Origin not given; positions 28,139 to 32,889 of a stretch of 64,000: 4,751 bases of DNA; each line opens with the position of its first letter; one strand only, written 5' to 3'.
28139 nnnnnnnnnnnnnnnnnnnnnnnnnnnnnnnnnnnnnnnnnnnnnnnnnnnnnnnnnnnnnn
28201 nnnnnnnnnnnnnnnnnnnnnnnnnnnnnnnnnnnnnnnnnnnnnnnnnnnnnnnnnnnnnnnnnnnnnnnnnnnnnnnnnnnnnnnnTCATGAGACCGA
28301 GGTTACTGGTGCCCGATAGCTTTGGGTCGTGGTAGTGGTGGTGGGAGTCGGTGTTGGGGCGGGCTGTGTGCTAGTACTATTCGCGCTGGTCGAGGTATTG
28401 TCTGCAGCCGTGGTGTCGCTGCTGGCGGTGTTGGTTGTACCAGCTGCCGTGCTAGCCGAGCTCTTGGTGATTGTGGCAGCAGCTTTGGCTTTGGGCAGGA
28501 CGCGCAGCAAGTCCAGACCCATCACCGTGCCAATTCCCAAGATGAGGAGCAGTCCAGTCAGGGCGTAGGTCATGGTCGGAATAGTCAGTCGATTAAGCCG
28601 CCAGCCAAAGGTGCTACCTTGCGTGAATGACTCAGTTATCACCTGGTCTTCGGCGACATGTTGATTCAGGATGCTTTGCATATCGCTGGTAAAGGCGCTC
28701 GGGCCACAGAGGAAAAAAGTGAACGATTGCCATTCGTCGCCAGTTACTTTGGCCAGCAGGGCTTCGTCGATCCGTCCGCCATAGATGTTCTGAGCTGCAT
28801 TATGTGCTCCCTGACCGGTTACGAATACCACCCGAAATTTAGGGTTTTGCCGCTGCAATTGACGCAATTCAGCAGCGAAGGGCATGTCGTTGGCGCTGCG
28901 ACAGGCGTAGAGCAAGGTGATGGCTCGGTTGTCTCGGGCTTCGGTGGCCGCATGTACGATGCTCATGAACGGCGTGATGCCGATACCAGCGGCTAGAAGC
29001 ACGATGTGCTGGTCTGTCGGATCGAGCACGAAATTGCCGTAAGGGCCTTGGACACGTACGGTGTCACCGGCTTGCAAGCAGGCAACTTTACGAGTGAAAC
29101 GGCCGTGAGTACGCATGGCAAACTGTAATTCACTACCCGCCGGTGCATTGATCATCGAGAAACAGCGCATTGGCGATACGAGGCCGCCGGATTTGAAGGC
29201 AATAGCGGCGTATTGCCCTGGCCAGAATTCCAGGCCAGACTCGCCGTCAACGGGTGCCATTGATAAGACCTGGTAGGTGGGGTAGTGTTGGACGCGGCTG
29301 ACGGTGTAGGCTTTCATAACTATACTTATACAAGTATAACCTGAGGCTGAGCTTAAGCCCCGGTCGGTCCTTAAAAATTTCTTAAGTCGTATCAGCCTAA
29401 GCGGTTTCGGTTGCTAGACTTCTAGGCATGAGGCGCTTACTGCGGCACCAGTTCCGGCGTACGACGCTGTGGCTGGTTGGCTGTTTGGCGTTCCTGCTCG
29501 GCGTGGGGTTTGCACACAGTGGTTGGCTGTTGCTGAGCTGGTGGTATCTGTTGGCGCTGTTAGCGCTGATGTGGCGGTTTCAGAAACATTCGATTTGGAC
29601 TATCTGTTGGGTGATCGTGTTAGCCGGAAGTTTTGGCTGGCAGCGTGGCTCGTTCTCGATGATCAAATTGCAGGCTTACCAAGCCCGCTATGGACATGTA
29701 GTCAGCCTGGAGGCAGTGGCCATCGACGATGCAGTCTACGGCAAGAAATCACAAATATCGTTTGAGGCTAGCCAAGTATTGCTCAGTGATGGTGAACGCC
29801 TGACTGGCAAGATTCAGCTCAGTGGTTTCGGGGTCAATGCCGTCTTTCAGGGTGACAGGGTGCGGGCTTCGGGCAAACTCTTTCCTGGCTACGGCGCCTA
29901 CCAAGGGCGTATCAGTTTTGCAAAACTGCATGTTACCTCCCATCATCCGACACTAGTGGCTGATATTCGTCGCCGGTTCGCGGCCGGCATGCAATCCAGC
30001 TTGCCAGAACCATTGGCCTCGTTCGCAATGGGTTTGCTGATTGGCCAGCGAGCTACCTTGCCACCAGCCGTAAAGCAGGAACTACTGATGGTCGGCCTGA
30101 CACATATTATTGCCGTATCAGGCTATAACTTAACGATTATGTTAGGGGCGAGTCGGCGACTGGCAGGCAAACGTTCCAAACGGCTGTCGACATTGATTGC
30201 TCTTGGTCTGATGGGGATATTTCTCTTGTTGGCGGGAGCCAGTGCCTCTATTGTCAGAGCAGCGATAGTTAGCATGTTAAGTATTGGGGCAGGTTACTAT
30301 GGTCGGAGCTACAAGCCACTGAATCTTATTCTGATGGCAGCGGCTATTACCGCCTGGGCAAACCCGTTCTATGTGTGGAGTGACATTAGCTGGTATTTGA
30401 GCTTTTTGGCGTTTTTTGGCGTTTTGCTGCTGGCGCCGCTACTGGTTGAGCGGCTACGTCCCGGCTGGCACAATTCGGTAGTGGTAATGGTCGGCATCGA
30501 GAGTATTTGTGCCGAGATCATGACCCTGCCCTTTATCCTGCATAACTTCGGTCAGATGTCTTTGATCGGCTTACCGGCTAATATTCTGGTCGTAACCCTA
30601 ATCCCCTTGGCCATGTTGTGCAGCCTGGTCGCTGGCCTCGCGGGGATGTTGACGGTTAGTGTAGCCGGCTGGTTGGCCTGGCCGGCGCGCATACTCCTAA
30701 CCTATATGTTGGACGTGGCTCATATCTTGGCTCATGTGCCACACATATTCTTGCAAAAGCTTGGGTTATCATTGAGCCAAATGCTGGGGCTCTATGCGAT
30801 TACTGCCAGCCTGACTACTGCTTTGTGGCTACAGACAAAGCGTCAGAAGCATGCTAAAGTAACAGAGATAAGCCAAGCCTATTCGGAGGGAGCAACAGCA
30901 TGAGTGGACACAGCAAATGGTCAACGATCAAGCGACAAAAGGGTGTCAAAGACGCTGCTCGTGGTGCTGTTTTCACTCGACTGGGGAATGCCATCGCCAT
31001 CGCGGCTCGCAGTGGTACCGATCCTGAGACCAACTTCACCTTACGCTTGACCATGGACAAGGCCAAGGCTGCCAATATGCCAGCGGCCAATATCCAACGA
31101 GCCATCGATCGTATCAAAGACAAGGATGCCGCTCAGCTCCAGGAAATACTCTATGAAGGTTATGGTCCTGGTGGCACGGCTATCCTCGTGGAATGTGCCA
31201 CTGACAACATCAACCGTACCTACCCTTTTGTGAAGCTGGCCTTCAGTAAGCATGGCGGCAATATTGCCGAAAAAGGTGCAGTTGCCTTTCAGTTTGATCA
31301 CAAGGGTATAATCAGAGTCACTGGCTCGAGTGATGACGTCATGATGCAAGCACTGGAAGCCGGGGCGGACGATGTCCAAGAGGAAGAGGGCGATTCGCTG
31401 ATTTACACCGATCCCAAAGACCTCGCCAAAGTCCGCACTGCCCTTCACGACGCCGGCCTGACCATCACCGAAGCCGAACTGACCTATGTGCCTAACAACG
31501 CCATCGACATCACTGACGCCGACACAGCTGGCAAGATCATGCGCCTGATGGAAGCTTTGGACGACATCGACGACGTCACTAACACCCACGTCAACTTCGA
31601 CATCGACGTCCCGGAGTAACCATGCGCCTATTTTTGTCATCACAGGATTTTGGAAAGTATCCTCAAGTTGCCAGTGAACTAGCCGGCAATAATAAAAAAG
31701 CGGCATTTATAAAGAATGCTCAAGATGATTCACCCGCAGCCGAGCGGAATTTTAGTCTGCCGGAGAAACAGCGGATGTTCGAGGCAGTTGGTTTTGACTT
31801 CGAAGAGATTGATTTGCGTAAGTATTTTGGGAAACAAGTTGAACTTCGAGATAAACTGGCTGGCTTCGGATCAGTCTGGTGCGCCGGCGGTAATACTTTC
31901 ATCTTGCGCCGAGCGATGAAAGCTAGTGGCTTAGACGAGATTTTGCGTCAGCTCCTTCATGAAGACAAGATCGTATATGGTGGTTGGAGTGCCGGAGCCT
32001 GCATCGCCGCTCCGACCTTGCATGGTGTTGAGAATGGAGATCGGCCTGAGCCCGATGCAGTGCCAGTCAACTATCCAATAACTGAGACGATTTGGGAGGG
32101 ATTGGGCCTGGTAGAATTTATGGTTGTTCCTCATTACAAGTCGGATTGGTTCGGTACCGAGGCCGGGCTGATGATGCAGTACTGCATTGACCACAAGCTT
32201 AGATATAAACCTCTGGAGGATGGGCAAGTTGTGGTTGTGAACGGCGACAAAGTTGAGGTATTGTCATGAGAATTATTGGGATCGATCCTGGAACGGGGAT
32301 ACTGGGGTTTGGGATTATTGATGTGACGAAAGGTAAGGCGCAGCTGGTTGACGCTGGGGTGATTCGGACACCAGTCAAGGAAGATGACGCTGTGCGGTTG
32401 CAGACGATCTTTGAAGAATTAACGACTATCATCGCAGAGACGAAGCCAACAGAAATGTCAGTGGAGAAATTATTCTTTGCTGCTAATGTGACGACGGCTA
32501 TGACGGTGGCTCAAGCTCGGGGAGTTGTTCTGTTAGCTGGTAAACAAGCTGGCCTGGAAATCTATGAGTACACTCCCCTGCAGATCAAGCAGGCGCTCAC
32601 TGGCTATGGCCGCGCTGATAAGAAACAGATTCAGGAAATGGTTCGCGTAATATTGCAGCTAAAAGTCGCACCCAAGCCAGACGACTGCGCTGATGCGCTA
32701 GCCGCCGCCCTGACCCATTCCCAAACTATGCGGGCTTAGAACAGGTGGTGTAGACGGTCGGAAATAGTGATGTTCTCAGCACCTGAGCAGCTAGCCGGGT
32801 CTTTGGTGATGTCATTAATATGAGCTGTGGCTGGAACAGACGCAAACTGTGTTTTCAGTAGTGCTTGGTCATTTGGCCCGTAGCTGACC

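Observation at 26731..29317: Translationally coupled 'split NOX-like' operon: FNR-type dehydrogenase, ApbE flavin transferase and bis-His ferric-reductase membrane domain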

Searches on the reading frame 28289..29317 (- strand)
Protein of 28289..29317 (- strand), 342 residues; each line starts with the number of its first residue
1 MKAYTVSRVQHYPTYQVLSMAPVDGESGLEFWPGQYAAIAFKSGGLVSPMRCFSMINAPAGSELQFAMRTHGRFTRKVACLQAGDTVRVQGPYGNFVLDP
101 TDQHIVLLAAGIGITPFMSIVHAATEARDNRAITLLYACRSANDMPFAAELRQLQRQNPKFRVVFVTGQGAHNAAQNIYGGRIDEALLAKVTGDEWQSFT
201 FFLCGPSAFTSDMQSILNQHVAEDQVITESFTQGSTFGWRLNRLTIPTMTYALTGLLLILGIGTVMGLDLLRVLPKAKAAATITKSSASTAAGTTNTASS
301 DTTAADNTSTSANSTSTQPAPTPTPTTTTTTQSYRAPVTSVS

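Call 3: search_protein_families(library=pfam, proteins=[window:28289-29317:-], max_evalue=1)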
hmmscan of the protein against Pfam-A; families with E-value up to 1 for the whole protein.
window:28289-29317:- (342 aa): 6 families
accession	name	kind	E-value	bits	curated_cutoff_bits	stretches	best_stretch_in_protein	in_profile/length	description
PF00175.26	NAD_binding_1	-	5.6e-16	59.6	22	1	107-213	1-107/109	Oxidoreductase NAD-binding domain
PF08030.17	NAD_binding_6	-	1e-07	32.6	22.2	1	104-174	3-82/156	Ferric reductase NAD binding domain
PF00970.30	FAD_binding_6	-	0.0012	19.6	21.1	1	26-96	25-97/99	Oxidoreductase FAD-binding domain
PF22290.1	DmmA-like_N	-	0.019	15.8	33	1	90-158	6-71/124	Dimethylamine monooxygenase subunit DmmA-like, N-terminal domain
PF08022.18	FAD_binding_8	-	0.18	12.4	22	1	28-80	27-80/109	FAD-binding domain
PF25706.1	HCMV_UL116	-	0.22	11.1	30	1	278-331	85-139/336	Human cytomegalovirus UL116 protein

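Call 4: search_protein_families(library=ncbifam, proteins=[window:28289-29317:-], max_evalue=1)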
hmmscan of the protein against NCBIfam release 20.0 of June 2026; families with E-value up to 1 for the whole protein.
window:28289-29317:- (342 aa): 27 families (the best 25 are shown)
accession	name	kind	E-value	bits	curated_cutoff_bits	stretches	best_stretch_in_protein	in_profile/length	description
NF009805.0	PRK13289.1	equivalog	1.7e-31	109.6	432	1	17-232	171-393/399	NO-inducible flavohemoprotein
TIGR02160.1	PA_CoA_Oxy5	hypoth_equivalog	1.6e-26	92.9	420.8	1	26-234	28-244/352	1,2-phenylacetyl-CoA epoxidase subunit PaaE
NF007964.0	PRK10684.1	equivalog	4.8e-23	81.6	383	1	31-250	37-256/333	NADH oxidoreductase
NF040810.1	BenC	equivalog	9.5e-22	77.6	430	1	5-232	108-331/333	benzoate 1,2-dioxygenase electron transfer component BenC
NF045803.1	MethMoxFADbindMmoC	equivalog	2.3e-19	69.4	500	1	21-231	130-340/343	aromatic/alkene monooxygenase hydroxylase FAD-binding subunit MmoC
NF008822.0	PRK11872.1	equivalog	4.1e-18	65.5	402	1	17-235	123-339/341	anthranilate 1,2-dioxygenase electron transfer component AntC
TIGR01941.1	nqrF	equivalog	5.7e-18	65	295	1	71-227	239-399/405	NADH:ubiquinone reductase (Na(+)-transporting) subunit F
NF006220.0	PRK08345.1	subfamily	9e-18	64.5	395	1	28-165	40-177/294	cytochrome-c3 hydrogenase subunit gamma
NF058606.1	GlBtMonoRdsGbcB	equivalog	1.2e-16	60.6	500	1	80-221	95-236/362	glycine betaine monooxygenase reductase subunit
NF008178.0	PRK10926.1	equivalog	8.2e-16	58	390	1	29-219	29-227/248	ferredoxin--NADP(+) reductase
NF040830.1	sulfhyd_ShyC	equivalog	5.2e-15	55.4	600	1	26-157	34-163/288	NAD(P)-dependent hydrogenase/sulfhydrogenase 2 subunit gamma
NF000796.0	PRK00054.1-1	equivalog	6.9e-15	55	224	1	30-222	28-194/254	dihydroorotate dehydrogenase electron transfer subunit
NF005963.0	PRK08051.1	equivalog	5.1e-13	48.9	230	1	25-229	25-228/233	NAD(P)H-flavin reductase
NF040835.1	sulfhyd_HydG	equivalog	3.7e-11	42.8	650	1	30-155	49-174/292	NADPH-dependent hydrogenase/sulfhydrogenase 1 subunit gamma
NF052252.1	flav_redu_LuxG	exception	1.8e-10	40.4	340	1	23-231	20-229/232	flavin mononucleotide reductase LuxG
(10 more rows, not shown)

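Call 19: find_homologous_proteins(query=window:28289-29317:-)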
Query window:28289-29317:- (342 aa): 315 proteins with E <= 0.001 among 7797 candidates; the best 120 are listed.
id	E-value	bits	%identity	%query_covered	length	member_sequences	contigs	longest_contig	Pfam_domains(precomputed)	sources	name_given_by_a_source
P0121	7.4e-223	756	100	100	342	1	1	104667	PF00175.27,PF08030.18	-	-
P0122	3.4e-158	544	69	100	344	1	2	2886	PF00175.27,PF08030.18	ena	-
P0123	1.7e-104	367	52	86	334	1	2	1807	PF00175.27,PF00970.31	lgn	-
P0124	2.0e-104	367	51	93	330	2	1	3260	PF00175.27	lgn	-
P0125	1.2e-102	361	49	95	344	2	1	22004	PF08022.19,PF00175.27,PF08030.18,PF00970.31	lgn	-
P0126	2.7e-102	360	52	82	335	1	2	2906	PF00175.27,PF00970.31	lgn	-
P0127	4.9e-101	356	50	82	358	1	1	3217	PF00175.27,PF08030.18,PF00970.31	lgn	-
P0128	1.0e-99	352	50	82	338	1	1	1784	PF00175.27,PF08030.18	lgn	-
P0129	6.9e-98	346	56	82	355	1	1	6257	PF00175.27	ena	-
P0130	2.0e-97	344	49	100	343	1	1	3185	PF00175.27,PF08030.18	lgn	-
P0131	2.0e-96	341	46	89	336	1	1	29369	PF00175.27,PF08030.18,PF00970.31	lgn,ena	-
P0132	3.0e-96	340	50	82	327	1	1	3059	PF00175.27,PF08030.18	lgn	-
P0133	2.3e-94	334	46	100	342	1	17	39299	PF00175.27,PF08030.18,PF00970.31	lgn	-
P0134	1.0e-93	332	50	84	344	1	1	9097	PF00175.27,PF08030.18,PF00970.31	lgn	-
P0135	4.1e-93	330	46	100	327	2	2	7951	PF00175.27,PF08030.18,PF00970.31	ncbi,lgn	-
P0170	1.8e-55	206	39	93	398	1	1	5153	PF00175.27,PF08030.18,PF00970.31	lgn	-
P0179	4.7e-50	188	39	83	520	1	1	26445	PF00175.27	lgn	-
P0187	1.6e-47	180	37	79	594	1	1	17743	PF00175.27,PF00970.31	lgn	-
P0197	3.7e-44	169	34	85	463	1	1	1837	PF08022.19,PF00175.27,PF08030.18,PF00970.31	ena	-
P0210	1.3e-28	118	33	67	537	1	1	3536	PF00175.27,PF00970.31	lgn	-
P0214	5.2e-27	113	28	75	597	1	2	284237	PF00175.27,PF00970.31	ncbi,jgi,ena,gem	-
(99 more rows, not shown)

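Call 51: search_protein_families(library=pfam, proteins=[P0179, P0187, P0210, P0214, P0197, P0170], max_evalue=0.01)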
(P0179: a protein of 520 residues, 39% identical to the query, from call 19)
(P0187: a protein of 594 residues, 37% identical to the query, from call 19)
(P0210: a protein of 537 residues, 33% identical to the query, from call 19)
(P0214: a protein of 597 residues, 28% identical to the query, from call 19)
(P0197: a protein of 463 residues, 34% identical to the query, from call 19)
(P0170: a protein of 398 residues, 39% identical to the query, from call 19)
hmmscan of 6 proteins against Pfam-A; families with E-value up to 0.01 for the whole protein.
P0179 (520 aa): 3 families
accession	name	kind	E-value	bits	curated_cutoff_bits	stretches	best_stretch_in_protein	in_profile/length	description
PF00175.26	NAD_binding_1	-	4.7e-14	53.4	22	1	112-222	1-107/109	Oxidoreductase NAD-binding domain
PF00970.30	FAD_binding_6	-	2.2e-05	25.1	21.1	1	10-100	7-97/99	Oxidoreductase FAD-binding domain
PF08022.18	FAD_binding_8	-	0.00014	22.3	22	1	11-85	10-82/109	FAD-binding domain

P0187 (594 aa): 3 families
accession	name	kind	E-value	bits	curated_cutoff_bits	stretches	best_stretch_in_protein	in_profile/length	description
PF00175.26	NAD_binding_1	-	6.5e-12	46.5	22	1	112-220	1-107/109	Oxidoreductase NAD-binding domain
PF00970.30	FAD_binding_6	-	2.5e-07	31.4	21.1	1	7-100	4-97/99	Oxidoreductase FAD-binding domain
PF08022.18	FAD_binding_8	-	0.00041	20.8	22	1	19-85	16-82/109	FAD-binding domain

P0210 (537 aa): 4 families
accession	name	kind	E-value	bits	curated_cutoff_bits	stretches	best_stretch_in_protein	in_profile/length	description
PF00175.26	NAD_binding_1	-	4.4e-11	43.8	22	1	112-219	1-108/109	Oxidoreductase NAD-binding domain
PF00970.30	FAD_binding_6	-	2.6e-07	31.3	21.1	1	12-101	9-98/99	Oxidoreductase FAD-binding domain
PF08022.18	FAD_binding_8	-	0.00011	22.6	22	1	10-84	9-80/109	FAD-binding domain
PF08030.17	NAD_binding_6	-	0.0014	19.2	22.2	0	108-154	2-53/156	Ferric reductase NAD binding domain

P0214 (597 aa): 4 families
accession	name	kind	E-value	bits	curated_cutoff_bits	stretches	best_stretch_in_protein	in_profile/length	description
PF00175.26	NAD_binding_1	-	4e-13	50.4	22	1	115-222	1-108/109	Oxidoreductase NAD-binding domain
PF00970.30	FAD_binding_6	-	2.1e-07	31.6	21.1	1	10-104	4-98/99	Oxidoreductase FAD-binding domain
PF08030.17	NAD_binding_6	-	0.00067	20.2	22.2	1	111-161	2-57/156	Ferric reductase NAD binding domain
PF08022.18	FAD_binding_8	-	0.0081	16.7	22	0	18-90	14-83/109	FAD-binding domain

P0197 (463 aa): 4 families
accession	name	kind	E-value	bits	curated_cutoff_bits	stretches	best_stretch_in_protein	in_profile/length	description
PF00175.26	NAD_binding_1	-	3.4e-16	60.3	22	1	123-233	1-108/109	Oxidoreductase NAD-binding domain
PF00970.30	FAD_binding_6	-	1.8e-11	44.7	21.1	1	20-111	5-97/99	Oxidoreductase FAD-binding domain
PF08030.17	NAD_binding_6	-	1.1e-06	29.3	22.2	1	120-179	3-68/156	Ferric reductase NAD binding domain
PF08022.18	FAD_binding_8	-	1.5e-05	25.5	22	1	20-109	7-106/109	FAD-binding domain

P0170 (398 aa): 4 families
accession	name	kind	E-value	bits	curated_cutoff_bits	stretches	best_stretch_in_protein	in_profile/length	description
PF00175.26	NAD_binding_1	-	5.8e-14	53.1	22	1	111-219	2-108/109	Oxidoreductase NAD-binding domain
PF00970.30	FAD_binding_6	-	1.5e-11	44.9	21.1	1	6-98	4-97/99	Oxidoreductase FAD-binding domain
PF08030.17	NAD_binding_6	-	3.6e-07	30.8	22.2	1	105-155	1-56/156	Ferric reductase NAD binding domain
PF08022.18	FAD_binding_8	-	0.0025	18.3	22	1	17-83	15-81/109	FAD-binding domain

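Call 53: find_encoding_contigs(protein=P0214, flank=5000, max_places=2)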
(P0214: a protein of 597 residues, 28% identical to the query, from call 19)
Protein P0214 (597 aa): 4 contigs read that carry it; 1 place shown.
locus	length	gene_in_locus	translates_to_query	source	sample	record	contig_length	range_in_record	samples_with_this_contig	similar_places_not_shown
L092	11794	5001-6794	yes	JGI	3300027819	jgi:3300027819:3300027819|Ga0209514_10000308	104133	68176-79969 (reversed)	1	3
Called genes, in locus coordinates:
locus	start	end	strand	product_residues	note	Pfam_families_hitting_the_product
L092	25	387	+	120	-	-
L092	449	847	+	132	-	PF07883:Cupin_2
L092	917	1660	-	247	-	-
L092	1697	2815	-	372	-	-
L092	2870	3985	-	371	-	PF01471:PG_binding_1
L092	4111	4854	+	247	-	PF00657:Lipase_GDSL, PF13472:Lipase_GDSL_2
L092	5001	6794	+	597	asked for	PF00970:FAD_binding_6 (weak), PF00175:NAD_binding_1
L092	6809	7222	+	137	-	-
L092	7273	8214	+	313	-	PF02424:ApbE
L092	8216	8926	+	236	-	PF01794:Ferric_reduct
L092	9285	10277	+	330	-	PF11339:DUF3141, PF00561:Abhydrolase_1, PF06850:PHB_depo_C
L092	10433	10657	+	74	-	-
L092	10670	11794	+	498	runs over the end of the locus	PF10967:DUF2769, PF01645:Glu_synthase, PF01070:FMN_dh, PF00478:IMPDH, PF03060:NMO (weak)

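Call 54: find_encoding_contigs(protein=P0187, flank=5000, max_places=2)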
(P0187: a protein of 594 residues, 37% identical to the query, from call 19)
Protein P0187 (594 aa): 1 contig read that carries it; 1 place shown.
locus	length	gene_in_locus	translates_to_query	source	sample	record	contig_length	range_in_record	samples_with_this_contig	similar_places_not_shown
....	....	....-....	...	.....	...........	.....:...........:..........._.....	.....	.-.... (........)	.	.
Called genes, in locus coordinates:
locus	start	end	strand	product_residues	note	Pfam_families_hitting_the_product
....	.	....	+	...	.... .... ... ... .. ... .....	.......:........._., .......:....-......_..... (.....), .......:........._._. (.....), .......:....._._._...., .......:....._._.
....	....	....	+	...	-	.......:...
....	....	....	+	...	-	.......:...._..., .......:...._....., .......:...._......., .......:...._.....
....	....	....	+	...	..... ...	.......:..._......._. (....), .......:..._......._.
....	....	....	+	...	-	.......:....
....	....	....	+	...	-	-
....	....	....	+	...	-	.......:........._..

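Call 71: search_solved_structures(query=window:28289-29317:-, max_evalue=0.000001)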
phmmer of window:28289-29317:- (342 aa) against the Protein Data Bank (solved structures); distinct sequences matched with E-value up to 0.000001: 32.
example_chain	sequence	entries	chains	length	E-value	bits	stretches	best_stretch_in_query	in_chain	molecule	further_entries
4eh1_A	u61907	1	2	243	7.1e-19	71.1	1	18-215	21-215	Flavohemoprotein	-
6o0a_A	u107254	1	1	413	3.4e-15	59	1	20-231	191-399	Flavohemoglobin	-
1gvh_A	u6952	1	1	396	3.3e-14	55.8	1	18-212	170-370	FLAVOHEMOPROTEIN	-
3fpk_A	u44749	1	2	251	1e-12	50.8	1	31-219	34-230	Ferredoxin-NADP reductase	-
2r6h_A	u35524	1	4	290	2.7e-12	49.5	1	78-218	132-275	NADH:ubiquinone oxidoreductase, Na translocating, F subunit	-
1fdr_A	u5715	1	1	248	5e-12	48.6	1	29-218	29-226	FLAVODOXIN REDUCTASE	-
8qq5_A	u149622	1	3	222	1.8e-11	46.7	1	30-166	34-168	Oxidoreductase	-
8qq1_C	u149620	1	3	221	1.9e-11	46.7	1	30-166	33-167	Oxidoreductase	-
1krh_A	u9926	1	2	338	1.9e-11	46.7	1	20-218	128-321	Benzoate 1,2-Dioxygenase Reductase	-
7qty_A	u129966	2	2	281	1.9e-11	46.7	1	77-226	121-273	Na(+)-translocating NADH-quinone reductase subunit F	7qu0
8dos_A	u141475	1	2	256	2e-11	46.6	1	31-219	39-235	Flavodoxin/ferredoxin--NADP reductase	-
7qu3_A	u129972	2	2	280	3.9e-11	45.7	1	71-218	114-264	Na(+)-translocating NADH-quinone reductase subunit F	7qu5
8qta_A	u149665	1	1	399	9.4e-11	44.4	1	31-166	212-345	FAD-binding FR-type domain-containing protein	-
8qt6_A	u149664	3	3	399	1e-10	44.3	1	31-166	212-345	FAD-binding FR-type domain-containing protein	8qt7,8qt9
8qq7_A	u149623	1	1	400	1.1e-10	44.2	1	31-166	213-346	FAD-binding FR-type domain-containing protein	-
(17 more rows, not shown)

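Call 78: predict_structure(alignment_id=A2)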
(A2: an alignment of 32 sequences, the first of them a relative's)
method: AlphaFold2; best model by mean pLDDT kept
length: 342 residues; sequences in the alignment: 32
mean_pLDDT: 81.9   pTM: 0.69
mean pLDDT of the five models: 81.9, 81.9, 80.7, 80.4, 78.7
residues with pLDDT >= 90: 220; 70-90: 43; 50-70: 14; < 50: 65
segments of 3 or more residues with pLDDT < 50: 235-240, 285-342
pLDDT, mean of each block of 10 residues (from residue 1): 97 95 94 96 92 92 93 92 97 93 97 94 97 97 92 98 95 91 97 97 95 97 93 50 63 91 92 78 48 33 37 38 43 41 32
secondary structure, 60 per line:
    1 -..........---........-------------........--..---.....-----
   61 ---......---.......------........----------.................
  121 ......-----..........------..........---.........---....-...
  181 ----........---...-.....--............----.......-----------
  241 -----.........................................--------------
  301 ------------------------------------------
elements in order: E2-11 E15-22 E36-43 E51-55 E64-69 H73-79 E86-93 E104-110 H111-126 E132-141 H148-157 E161-169 E178-180 H185-192 E200-204 H207-218 E226-229 H246-286

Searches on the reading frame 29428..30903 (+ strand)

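Call 42: search_protein_families(library=pfam, proteins=[window:29428-30903:+], max_evalue=0.001)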
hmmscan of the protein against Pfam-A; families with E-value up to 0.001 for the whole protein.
window:29428-30903:+ (491 aa): 1 family
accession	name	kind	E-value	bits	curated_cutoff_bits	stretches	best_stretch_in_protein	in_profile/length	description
PF03772.21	Competence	-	1.1e-38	133.6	23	1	203-464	1-265/270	Competence protein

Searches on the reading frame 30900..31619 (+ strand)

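Call 42: search_protein_families(library=pfam, proteins=[window:30900-31619:+], max_evalue=0.001)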
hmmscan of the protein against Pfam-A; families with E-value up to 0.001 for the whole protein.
window:30900-31619:+ (239 aa): 2 families
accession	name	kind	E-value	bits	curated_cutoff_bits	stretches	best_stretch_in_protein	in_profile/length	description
PF01709.26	Transcrip_reg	-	3e-54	183.5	27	1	81-233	2-160/160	TACO1/YebC second and third domain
PF20772.2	TACO1_YebC_N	-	2.8e-26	92.2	36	1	5-74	1-72/73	TACO1/YebC protein N-terminal domain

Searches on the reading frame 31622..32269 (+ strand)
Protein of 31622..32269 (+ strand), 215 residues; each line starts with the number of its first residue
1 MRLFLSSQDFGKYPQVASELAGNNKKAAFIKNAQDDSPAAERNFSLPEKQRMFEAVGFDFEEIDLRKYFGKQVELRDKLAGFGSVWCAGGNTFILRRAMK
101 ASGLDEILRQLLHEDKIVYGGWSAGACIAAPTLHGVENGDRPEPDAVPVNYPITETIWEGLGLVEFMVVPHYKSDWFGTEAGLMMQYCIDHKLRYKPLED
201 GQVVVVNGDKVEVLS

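Call 42: search_protein_families(library=pfam, proteins=[window:31622-32269:+], max_evalue=0.001)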
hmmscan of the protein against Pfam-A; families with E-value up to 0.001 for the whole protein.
window:31622-32269:+ (215 aa): 1 family
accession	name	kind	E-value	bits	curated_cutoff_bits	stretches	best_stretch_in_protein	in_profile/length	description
PF03575.23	Peptidase_S51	-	1.3e-23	84.2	23.9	1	17-213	23-205/206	Peptidase family S51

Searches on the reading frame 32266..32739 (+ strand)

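Call 42: search_protein_families(library=pfam, proteins=[window:32266-32739:+], max_evalue=0.001)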
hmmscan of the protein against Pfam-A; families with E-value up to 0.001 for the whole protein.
window:32266-32739:+ (157 aa): 1 family
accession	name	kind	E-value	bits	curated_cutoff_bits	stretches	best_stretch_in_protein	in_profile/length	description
PF02075.23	RuvC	-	2.6e-49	167.4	22.2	1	3-151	1-148/148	Crossover junction endodeoxyribonuclease RuvC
